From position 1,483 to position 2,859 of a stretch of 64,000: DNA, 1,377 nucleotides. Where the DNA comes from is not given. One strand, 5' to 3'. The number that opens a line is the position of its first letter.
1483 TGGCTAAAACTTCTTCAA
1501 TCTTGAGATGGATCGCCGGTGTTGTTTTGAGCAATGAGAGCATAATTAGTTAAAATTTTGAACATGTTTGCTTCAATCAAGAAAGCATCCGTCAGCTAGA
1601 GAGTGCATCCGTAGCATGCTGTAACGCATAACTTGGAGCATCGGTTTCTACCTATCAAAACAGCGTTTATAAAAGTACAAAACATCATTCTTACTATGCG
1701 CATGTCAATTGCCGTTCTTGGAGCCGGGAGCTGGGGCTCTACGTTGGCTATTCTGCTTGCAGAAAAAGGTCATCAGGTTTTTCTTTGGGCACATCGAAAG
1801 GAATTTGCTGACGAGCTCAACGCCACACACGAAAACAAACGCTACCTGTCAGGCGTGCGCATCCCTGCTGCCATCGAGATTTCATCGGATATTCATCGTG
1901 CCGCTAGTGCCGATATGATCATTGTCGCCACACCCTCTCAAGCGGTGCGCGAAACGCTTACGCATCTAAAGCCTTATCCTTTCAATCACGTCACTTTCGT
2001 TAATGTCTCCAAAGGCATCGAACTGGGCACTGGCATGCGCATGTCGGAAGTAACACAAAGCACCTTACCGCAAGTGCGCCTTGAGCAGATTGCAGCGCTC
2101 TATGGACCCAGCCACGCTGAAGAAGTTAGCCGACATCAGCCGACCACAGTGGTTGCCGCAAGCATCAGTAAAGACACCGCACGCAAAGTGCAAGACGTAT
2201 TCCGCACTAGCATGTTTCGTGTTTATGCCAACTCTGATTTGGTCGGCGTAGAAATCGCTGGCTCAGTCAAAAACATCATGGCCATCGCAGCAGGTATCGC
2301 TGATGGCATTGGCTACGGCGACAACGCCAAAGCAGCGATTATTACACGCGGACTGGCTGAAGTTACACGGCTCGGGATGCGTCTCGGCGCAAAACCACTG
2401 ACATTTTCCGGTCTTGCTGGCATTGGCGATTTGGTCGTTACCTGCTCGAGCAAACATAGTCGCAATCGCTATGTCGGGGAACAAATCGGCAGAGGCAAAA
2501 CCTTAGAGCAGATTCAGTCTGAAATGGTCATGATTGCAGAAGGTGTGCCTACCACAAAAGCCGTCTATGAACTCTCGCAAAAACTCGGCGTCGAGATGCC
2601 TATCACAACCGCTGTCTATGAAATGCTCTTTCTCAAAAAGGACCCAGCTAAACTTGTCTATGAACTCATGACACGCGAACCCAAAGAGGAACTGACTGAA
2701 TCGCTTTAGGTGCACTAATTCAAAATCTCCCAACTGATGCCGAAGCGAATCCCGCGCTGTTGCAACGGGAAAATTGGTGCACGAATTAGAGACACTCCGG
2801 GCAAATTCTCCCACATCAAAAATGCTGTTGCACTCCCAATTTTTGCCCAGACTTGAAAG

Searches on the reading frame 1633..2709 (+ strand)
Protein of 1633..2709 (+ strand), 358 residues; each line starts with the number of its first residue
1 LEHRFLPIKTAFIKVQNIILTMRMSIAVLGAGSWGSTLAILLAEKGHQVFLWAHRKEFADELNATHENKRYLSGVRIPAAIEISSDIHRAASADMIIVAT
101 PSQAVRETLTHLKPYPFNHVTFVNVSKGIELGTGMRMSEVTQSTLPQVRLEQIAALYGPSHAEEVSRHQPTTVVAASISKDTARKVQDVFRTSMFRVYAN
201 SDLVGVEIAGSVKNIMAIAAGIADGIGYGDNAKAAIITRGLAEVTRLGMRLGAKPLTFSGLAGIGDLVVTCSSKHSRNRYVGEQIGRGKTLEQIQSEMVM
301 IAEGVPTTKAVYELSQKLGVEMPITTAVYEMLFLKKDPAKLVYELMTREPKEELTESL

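Call 53: search_protein_families(library=pfam, proteins=[window:1633-2709:+], max_evalue=0.00001)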
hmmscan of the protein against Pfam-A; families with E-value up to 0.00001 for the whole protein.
window:1633-2709:+ (358 aa): 5 families
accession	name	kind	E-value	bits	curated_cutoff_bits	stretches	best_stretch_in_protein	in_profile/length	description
PF07479.19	NAD_Gly3P_dh_C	-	2e-58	197.1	25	1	202-342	1-141/142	NAD-dependent glycerol-3-phosphate dehydrogenase C-terminus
PF01210.29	NAD_Gly3P_dh_N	-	1e-49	169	23.1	1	25-181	1-156/158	NAD-dependent glycerol-3-phosphate dehydrogenase N-terminus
PF20618.3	GPD_NAD_C_bact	-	4.2e-24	85.3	27.6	1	262-328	1-66/66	Bacterial GPD, NAD-dependent C-terminal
PF02558.23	ApbA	-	4.6e-10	39.7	22.2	1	26-119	1-93/150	Ketopantoate reductase PanE/ApbA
PF03807.23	F420_oxidored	-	3.7e-08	34.3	21.6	1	26-125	2-91/94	NADP oxidoreductase coenzyme F420-dependent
